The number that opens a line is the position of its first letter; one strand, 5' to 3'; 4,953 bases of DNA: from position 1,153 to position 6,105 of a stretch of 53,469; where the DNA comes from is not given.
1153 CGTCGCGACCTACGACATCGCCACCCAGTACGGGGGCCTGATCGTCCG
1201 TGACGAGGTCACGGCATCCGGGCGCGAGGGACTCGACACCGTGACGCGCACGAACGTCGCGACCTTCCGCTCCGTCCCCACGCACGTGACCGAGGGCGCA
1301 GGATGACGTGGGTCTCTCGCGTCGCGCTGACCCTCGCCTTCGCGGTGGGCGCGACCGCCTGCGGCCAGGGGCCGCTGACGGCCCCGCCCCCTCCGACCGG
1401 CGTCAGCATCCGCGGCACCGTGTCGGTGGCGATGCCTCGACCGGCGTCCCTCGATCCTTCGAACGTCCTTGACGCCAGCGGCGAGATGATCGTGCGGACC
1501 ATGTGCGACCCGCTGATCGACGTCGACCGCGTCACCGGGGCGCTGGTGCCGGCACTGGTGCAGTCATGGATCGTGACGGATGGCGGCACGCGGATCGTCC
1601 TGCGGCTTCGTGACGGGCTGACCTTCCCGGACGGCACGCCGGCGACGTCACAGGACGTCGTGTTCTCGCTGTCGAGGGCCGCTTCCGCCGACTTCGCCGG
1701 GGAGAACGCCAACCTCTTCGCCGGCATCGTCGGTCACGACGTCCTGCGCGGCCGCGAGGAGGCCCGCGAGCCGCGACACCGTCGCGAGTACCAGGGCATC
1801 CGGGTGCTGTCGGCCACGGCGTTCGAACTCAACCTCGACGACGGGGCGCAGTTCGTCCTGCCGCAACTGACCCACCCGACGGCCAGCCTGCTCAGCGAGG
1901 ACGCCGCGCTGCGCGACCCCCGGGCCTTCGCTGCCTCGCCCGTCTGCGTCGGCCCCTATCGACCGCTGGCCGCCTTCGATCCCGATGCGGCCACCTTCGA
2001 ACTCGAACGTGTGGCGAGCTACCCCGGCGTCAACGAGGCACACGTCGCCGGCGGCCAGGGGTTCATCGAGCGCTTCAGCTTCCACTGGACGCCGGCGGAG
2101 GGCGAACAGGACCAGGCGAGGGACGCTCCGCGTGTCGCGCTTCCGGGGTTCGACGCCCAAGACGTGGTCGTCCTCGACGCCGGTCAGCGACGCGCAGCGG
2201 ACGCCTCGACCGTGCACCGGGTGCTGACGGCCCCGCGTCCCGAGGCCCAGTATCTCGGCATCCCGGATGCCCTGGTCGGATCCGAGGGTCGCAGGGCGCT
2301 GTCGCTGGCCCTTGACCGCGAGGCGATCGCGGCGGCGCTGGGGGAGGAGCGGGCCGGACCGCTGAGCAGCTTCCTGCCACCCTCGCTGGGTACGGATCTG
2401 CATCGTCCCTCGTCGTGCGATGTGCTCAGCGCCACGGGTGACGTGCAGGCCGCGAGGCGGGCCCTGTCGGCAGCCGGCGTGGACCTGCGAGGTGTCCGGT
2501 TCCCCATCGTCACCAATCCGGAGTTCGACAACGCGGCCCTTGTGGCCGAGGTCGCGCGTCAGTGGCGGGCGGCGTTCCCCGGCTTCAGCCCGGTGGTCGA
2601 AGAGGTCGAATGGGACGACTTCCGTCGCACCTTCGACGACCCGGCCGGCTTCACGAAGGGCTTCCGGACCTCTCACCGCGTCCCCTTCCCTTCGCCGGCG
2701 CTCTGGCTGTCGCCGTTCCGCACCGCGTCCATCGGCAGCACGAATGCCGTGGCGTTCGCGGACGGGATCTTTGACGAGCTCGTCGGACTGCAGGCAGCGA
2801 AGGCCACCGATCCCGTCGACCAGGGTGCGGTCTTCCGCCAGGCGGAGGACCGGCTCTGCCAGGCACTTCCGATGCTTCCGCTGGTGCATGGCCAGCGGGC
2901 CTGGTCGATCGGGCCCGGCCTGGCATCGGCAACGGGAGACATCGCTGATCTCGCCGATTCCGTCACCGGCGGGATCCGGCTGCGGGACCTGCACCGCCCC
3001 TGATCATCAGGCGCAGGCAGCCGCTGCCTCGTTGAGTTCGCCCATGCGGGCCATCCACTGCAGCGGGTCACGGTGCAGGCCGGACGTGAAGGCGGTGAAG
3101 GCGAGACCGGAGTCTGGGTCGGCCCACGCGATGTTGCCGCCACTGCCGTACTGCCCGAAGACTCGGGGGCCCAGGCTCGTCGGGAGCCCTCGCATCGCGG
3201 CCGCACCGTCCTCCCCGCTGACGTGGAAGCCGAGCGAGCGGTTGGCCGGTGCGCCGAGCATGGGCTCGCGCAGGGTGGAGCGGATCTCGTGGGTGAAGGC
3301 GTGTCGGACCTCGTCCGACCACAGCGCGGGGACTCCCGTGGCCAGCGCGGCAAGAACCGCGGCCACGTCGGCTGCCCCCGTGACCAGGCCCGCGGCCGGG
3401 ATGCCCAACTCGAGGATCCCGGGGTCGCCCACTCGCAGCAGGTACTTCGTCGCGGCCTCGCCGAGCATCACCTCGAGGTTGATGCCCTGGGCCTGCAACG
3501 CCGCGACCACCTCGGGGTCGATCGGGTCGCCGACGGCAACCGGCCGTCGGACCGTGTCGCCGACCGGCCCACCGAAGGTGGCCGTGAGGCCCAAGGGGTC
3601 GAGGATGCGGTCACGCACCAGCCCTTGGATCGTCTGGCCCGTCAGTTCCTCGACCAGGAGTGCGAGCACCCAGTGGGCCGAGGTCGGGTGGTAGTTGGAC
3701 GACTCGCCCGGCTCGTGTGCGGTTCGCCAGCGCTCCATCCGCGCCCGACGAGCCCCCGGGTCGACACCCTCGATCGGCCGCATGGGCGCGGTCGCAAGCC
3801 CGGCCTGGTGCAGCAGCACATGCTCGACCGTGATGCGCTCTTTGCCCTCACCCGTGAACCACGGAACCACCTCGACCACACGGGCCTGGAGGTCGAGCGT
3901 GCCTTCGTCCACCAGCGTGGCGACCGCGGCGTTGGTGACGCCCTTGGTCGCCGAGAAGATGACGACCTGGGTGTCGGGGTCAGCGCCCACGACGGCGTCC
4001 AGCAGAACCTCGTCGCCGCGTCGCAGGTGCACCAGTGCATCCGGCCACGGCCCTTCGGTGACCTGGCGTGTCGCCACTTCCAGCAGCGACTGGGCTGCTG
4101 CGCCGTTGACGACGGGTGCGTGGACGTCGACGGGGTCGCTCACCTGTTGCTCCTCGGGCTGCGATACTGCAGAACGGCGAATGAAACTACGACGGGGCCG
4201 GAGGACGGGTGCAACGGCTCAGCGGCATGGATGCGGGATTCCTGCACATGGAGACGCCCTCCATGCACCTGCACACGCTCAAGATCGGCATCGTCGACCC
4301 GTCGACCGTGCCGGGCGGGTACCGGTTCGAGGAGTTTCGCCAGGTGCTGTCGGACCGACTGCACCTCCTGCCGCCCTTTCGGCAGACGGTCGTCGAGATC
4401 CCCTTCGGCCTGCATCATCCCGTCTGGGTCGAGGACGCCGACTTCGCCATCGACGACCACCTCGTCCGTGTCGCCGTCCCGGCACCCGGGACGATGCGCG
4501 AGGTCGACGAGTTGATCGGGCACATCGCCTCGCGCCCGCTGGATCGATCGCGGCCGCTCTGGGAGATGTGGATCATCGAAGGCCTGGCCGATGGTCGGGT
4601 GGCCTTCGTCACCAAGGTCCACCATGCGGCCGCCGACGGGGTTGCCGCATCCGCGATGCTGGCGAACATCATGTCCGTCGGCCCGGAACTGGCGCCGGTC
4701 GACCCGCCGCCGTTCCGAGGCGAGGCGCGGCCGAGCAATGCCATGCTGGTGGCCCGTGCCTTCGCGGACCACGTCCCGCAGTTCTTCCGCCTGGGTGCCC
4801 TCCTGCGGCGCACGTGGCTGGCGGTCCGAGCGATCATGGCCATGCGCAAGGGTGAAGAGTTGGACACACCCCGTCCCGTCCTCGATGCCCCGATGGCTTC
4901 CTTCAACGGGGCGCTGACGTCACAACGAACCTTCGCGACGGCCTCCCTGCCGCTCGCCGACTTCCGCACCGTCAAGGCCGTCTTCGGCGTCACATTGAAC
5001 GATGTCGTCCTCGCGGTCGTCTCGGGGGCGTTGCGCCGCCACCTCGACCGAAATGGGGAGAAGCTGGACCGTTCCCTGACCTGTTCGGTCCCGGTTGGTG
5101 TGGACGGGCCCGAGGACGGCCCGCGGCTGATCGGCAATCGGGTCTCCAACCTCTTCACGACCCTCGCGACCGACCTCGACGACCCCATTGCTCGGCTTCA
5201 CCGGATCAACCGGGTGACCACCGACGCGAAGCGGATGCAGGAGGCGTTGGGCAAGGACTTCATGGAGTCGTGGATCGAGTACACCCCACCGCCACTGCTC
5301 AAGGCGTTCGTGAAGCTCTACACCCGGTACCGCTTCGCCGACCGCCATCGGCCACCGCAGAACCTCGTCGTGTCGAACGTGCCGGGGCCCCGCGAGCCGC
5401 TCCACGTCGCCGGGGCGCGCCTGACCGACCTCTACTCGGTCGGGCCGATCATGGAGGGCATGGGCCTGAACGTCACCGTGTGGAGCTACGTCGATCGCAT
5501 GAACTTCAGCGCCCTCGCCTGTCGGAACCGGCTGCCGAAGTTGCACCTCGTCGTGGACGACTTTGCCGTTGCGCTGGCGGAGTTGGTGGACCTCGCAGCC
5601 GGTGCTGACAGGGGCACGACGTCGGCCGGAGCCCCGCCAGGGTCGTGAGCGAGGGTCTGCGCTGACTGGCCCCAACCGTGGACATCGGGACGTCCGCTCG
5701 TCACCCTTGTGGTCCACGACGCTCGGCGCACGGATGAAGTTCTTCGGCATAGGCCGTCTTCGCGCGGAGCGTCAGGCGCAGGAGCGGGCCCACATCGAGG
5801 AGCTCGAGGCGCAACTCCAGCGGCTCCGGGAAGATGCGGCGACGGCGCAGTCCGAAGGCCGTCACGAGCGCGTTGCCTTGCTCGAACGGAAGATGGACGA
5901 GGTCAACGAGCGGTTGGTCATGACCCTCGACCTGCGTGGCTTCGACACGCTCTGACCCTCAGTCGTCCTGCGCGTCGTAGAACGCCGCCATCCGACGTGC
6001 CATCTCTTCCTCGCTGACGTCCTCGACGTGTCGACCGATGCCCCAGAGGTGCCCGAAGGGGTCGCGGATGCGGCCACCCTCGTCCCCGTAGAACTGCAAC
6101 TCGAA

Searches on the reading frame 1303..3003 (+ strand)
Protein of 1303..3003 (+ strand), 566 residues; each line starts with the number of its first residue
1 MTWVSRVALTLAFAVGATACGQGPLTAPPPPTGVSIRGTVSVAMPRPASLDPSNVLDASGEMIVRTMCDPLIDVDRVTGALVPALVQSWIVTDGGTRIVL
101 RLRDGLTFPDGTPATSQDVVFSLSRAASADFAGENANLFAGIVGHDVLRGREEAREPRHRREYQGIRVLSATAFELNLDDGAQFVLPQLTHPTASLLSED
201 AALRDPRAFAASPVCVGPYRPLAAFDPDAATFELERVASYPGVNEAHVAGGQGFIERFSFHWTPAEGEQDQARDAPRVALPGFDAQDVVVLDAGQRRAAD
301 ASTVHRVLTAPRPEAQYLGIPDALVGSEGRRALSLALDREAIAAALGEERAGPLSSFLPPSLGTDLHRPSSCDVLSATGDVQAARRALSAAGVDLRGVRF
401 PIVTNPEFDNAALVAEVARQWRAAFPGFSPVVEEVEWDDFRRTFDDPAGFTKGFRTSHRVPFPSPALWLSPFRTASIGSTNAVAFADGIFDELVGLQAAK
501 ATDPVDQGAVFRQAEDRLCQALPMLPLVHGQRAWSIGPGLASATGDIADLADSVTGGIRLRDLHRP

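Call 58: search_protein_families(library=pfam, proteins=[window:1303-3003:+], max_evalue=0.01)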
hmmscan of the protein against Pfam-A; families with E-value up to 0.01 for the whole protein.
window:1303-3003:+ (566 aa): 1 family
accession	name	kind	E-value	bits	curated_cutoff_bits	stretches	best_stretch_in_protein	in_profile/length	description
PF00496.27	SBP_bac_5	-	8.2e-31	107.9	32.4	1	81-440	2-330/368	Bacterial extracellular solute-binding proteins, family 5 Middle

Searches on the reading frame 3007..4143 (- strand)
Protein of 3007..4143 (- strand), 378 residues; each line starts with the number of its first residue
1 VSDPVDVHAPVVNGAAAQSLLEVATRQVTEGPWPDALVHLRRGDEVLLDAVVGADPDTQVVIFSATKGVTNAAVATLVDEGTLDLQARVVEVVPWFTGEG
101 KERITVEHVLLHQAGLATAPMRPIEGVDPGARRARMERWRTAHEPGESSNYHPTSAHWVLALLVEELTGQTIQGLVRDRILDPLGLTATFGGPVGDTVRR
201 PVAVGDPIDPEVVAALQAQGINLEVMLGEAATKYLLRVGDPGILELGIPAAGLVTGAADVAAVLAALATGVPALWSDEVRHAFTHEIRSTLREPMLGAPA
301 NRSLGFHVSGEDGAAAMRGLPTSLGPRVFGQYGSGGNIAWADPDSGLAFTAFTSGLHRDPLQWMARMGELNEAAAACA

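Call 58: search_protein_families(library=pfam, proteins=[window:3007-4143:-], max_evalue=0.01)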
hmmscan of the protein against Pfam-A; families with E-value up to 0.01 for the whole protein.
window:3007-4143:- (378 aa): 1 family
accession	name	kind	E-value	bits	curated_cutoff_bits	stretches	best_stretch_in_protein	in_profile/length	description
PF00144.29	Beta-lactamase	-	3e-45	155.3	27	1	34-359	15-314/329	Beta-lactamase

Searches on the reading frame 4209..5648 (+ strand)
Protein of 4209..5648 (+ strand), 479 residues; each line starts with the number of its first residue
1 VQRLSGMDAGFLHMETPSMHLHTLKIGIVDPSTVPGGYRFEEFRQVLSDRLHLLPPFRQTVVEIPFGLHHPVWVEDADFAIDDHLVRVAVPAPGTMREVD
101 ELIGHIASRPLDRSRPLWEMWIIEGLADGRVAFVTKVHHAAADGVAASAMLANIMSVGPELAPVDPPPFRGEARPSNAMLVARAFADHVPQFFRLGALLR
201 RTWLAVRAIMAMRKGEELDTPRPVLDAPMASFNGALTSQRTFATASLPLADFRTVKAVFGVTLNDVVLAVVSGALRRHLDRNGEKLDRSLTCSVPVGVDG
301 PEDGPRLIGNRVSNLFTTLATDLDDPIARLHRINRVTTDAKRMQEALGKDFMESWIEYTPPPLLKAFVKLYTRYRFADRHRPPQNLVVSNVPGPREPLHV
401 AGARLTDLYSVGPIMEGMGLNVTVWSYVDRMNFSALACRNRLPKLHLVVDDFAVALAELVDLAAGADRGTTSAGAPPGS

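Call 58: search_protein_families(library=pfam, proteins=[window:4209-5648:+], max_evalue=0.01)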
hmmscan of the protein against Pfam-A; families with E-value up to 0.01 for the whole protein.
window:4209-5648:+ (479 aa): 2 families
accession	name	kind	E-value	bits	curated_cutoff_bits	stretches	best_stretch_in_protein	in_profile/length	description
PF03007.21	WS_DGAT_cat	-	5e-75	253.1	23.6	1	4-267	1-263/263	Wax ester synthase/diacylglycerol acyltransferase catalytic domain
PF06974.18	WS_DGAT_C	-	2.4e-33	115.7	20.7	1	309-459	2-144/145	WS/DGAT C-terminal domain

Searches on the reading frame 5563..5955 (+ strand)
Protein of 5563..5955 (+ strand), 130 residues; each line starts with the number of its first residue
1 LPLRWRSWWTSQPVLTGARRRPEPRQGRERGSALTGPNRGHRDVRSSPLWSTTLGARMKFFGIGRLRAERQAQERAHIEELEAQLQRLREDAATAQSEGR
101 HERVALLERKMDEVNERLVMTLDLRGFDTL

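Call 58: search_protein_families(library=pfam, proteins=[window:5563-5955:+], max_evalue=0.01)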
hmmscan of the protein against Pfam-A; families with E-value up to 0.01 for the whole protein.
window:5563-5955:+ (130 aa): 1 family
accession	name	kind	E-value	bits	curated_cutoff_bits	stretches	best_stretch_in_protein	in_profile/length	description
PF14712.11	Snapin_Pallidin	-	0.0042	18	29.6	1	71-118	29-78/89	Snapin/Pallidin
